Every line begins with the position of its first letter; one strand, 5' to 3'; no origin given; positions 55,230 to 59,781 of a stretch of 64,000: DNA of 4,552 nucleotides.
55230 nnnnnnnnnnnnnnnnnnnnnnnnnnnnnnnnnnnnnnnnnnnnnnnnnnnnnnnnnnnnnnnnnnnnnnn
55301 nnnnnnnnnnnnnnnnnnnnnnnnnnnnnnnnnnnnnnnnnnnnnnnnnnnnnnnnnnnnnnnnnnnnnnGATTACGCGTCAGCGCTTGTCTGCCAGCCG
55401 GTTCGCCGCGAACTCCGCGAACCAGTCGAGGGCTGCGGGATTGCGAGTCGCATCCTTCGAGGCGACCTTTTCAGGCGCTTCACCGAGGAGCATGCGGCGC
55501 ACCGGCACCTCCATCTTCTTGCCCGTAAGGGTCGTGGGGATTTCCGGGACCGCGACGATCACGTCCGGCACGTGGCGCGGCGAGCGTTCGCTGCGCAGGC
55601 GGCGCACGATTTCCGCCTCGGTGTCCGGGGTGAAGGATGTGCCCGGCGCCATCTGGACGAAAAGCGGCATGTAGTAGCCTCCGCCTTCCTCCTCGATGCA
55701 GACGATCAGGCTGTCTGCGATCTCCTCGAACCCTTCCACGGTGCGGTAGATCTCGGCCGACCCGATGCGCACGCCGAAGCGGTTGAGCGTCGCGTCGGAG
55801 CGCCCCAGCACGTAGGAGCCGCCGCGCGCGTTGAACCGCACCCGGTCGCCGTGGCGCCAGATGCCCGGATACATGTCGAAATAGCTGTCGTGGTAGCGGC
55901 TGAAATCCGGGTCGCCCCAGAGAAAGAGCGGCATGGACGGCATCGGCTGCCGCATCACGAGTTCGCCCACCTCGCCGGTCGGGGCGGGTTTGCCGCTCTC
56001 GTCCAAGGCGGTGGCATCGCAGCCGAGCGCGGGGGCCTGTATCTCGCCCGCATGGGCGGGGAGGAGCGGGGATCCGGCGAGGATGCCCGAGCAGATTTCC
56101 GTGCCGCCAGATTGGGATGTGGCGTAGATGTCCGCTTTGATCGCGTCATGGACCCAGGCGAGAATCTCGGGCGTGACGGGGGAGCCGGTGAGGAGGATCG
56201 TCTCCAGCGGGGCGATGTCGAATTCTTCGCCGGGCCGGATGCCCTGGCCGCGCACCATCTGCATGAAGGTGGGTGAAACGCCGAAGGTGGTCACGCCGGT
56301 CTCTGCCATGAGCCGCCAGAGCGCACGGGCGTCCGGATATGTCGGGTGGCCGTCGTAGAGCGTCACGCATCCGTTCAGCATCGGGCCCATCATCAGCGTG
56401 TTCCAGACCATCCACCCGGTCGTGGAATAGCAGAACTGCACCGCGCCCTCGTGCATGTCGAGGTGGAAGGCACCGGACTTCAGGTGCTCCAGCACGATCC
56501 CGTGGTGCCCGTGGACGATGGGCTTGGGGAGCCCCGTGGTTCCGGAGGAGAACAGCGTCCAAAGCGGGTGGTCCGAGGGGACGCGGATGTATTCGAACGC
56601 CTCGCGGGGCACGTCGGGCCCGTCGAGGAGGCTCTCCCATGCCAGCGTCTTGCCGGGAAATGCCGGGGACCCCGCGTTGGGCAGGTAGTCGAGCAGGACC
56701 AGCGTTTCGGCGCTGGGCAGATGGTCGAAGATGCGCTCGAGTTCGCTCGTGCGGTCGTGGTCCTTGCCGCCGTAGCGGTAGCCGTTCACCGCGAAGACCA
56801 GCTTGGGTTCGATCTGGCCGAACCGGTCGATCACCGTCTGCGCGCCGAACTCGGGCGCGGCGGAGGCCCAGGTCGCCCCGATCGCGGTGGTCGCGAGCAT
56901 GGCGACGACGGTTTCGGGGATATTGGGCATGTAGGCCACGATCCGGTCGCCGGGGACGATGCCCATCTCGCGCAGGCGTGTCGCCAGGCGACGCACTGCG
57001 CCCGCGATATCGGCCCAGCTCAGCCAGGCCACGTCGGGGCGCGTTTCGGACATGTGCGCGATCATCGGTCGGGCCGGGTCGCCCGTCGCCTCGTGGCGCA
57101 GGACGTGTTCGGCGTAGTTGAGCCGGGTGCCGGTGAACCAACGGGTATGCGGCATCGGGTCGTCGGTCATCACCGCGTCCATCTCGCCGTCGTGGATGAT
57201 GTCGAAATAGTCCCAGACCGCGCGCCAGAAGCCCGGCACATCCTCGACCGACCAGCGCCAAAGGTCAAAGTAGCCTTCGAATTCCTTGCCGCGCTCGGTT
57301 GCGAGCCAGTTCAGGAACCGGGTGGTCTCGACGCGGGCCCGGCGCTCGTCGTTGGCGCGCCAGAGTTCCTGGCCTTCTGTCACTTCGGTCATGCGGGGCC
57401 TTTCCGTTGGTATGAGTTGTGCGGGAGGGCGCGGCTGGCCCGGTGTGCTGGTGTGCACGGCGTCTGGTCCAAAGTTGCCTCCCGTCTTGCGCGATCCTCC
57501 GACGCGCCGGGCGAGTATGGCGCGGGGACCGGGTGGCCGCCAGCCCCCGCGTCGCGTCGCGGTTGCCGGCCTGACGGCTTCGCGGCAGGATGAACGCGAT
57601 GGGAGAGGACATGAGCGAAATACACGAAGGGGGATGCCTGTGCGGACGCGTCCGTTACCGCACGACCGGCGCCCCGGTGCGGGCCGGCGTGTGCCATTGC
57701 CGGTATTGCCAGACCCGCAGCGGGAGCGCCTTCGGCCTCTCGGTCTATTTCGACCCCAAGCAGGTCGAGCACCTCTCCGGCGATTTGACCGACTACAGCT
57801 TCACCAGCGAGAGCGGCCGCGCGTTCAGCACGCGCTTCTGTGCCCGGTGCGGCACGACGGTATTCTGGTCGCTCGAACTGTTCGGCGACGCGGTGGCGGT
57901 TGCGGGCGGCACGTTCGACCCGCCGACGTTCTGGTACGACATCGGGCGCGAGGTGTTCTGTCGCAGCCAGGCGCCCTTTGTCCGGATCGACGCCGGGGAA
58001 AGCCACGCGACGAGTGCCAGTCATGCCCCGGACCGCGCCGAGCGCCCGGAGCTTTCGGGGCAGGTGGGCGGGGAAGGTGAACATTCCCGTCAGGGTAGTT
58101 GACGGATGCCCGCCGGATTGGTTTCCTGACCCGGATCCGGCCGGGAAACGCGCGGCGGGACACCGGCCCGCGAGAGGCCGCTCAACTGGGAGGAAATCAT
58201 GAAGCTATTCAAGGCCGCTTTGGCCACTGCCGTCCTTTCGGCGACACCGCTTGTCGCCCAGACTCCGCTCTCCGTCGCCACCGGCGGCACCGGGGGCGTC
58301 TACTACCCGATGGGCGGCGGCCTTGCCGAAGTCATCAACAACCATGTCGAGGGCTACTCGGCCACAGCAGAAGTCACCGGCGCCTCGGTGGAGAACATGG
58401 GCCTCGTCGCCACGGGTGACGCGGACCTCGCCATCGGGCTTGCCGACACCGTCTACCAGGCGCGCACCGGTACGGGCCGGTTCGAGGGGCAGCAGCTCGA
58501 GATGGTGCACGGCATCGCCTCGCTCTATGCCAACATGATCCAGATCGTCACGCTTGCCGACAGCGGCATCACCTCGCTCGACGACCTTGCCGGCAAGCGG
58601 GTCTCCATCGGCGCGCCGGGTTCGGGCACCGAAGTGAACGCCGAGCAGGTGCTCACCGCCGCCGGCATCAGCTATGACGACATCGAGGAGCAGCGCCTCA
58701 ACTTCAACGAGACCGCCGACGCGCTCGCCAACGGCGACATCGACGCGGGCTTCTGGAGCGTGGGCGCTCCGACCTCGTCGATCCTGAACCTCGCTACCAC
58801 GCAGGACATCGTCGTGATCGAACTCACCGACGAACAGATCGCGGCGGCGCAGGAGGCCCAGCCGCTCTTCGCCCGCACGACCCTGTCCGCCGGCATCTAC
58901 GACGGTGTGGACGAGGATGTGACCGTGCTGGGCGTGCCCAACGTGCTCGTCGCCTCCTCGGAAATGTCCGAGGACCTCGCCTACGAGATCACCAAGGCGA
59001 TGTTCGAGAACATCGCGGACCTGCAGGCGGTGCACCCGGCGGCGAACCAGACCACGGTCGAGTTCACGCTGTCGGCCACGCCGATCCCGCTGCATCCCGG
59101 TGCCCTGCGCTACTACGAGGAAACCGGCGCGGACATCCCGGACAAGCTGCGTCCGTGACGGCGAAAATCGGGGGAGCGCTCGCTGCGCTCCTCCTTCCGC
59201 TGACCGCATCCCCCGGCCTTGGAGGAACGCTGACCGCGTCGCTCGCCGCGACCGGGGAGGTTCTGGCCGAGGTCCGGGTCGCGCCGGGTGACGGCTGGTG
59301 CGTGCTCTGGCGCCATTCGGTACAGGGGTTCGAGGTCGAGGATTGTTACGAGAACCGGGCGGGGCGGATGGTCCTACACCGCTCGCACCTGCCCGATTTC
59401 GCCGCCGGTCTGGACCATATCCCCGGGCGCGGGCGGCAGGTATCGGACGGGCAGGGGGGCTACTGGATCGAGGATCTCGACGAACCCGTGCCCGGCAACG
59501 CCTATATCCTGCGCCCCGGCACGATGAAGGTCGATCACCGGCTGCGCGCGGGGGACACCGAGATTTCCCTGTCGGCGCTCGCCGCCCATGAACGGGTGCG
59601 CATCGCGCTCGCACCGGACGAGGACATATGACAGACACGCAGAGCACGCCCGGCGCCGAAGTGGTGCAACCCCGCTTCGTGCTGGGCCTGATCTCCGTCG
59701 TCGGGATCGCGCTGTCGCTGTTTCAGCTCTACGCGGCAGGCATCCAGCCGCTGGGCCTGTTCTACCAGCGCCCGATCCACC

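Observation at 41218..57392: Self-contained CoA-dependent catabolic island for an unknown (possibly alicyclic) carboxylate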

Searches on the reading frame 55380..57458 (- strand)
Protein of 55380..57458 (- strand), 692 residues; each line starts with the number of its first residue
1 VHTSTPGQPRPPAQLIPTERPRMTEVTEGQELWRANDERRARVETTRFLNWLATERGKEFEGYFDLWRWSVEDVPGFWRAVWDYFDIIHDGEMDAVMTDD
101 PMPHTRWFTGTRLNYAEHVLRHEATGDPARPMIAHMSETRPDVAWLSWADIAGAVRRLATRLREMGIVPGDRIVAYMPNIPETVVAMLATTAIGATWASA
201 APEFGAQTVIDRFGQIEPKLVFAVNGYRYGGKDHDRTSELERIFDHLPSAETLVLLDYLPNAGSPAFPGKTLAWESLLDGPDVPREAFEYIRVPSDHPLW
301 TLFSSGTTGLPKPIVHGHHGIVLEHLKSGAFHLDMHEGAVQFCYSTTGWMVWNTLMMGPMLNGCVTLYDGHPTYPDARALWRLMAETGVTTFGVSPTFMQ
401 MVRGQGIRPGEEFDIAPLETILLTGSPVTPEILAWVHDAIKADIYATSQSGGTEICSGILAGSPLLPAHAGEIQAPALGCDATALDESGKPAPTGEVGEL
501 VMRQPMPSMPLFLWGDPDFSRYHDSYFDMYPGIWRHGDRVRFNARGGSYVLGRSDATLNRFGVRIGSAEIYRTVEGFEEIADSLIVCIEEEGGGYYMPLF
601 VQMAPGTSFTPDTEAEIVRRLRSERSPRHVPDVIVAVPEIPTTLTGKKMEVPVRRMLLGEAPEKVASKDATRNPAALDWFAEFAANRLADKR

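Call 5: search_protein_families(library=pfam, proteins=[window:55380-57458:-], max_evalue=0.00001)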
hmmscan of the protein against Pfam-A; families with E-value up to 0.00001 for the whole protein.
window:55380-57458:- (692 aa): 2 families
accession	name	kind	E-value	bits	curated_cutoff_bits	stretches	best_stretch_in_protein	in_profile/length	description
PF00501.34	AMP-binding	-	9.3e-49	166.7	29.9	1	122-506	3-378/384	AMP-binding enzyme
PF16177.11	ACAS_N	-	5.5e-11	42.5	27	1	63-118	1-54/55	Acetyl-coenzyme A synthetase N-terminus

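Call 7: search_protein_families(library=ncbifam, proteins=[window:55380-57458:-], max_evalue=0.00001)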
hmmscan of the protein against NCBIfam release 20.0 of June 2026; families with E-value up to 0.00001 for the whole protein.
window:55380-57458:- (692 aa): 64 families (the best 25 are shown)
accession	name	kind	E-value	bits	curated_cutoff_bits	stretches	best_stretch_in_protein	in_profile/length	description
NF002937.0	PRK03584.1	subfamily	8.6e-249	827.1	639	1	28-687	3-655/657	acetoacetate--CoA ligase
TIGR01217.1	ac_ac_CoA_syn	equivalog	2.2e-218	726.6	520.9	1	30-685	4-649/652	acetoacetate--CoA ligase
TIGR02188.1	Ac_CoA_lig_AcsA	equivalog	1.4e-83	281.2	724.95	1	59-660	3-608/629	acetate--CoA ligase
NF001208.0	PRK00174.1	subfamily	2.5e-81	273.9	657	1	59-660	25-623/649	acetate--CoA ligase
NF007815.0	PRK10524.1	equivalog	1.2e-58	199.2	955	1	63-666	4-612/629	propionate--CoA ligase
TIGR02316.1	propion_prpE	equivalog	3.4e-52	177.9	827.4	1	63-653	3-598/628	propionate--CoA ligase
NF003313.0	PRK04319.1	equivalog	1.1e-48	165.8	729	1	104-650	34-554/574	acetate--CoA ligase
NF004837.0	PRK06187.1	subfamily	2.9e-33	114.9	476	1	117-657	11-522/531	long-chain-fatty-acid--CoA ligase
TIGR01733.1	AA-adenyl-dom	subfamily_domain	2.7e-30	105.5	317.4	1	148-582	2-406/409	amino acid adenylation domain-containing protein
NF009233.0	PRK12583.1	subfamily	6.6e-24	84.2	832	1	145-657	45-550/558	fatty acid CoA ligase family protein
NF005714.0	PRK07529.1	subfamily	3.3e-21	75.3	632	1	119-667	35-586/640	acyl-CoA synthetase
NF004814.0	PRK06164.1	equivalog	3.9e-21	75.2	677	1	142-651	32-521/540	acyl-CoA synthetase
NF047394.1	AcylCoAsynMbcS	equivalog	4e-21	75.2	850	1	140-655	36-518/525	acyl-CoA synthetase MbcS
NF004822.0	PRK06178.1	equivalog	6.8e-21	74.5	782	2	119-365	42-283/571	acyl-CoA synthetase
TIGR03208.1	cyc_hxne_CoA_lg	equivalog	1e-20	74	792.3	1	128-648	36-531/538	cyclohexanecarboxylate-CoA ligase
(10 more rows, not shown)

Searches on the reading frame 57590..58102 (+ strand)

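Call 5: search_protein_families(library=pfam, proteins=[window:57590-58102:+], max_evalue=0.00001)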
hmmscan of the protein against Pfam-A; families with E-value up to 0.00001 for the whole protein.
window:57590-58102:+ (170 aa): 1 family
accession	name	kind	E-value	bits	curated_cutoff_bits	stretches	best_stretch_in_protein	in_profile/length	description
PF04828.22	GFA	-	1.6e-27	96.3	24.3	1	13-124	3-113/115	Glutathione-dependent formaldehyde-activating enzyme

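Call 7: search_protein_families(library=ncbifam, proteins=[window:57590-58102:+], max_evalue=0.00001)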
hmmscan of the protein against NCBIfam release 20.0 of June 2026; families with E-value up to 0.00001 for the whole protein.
window:57590-58102:+ (170 aa): 0 families

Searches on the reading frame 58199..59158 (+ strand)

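Call 5: search_protein_families(library=pfam, proteins=[window:58199-59158:+], max_evalue=0.00001)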
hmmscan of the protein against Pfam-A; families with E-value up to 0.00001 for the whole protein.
window:58199-59158:+ (319 aa): 3 families
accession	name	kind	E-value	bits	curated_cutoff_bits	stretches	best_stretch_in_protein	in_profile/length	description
PF16868.10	NMT1_3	-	6e-92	308.8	27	1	26-310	1-289/289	NMT1-like family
PF09084.16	NMT1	-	8.7e-15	55.6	20.5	1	67-187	35-148/216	NMT1/THI5 like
PF12974.12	Phosphonate-bd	-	2.2e-10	40.7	27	1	113-211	86-188/242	ABC transporter, phosphonate, periplasmic substrate-binding protein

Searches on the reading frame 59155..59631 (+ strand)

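Call 5: search_protein_families(library=pfam, proteins=[window:59155-59631:+], max_evalue=0.00001)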
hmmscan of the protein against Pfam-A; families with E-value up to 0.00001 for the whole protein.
window:59155-59631:+ (158 aa): 1 family
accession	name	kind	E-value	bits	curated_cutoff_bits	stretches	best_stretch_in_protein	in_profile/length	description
PF08905.16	DUF1850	-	4e-14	53.1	27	1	52-139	5-87/87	Domain of unknown function (DUF1850)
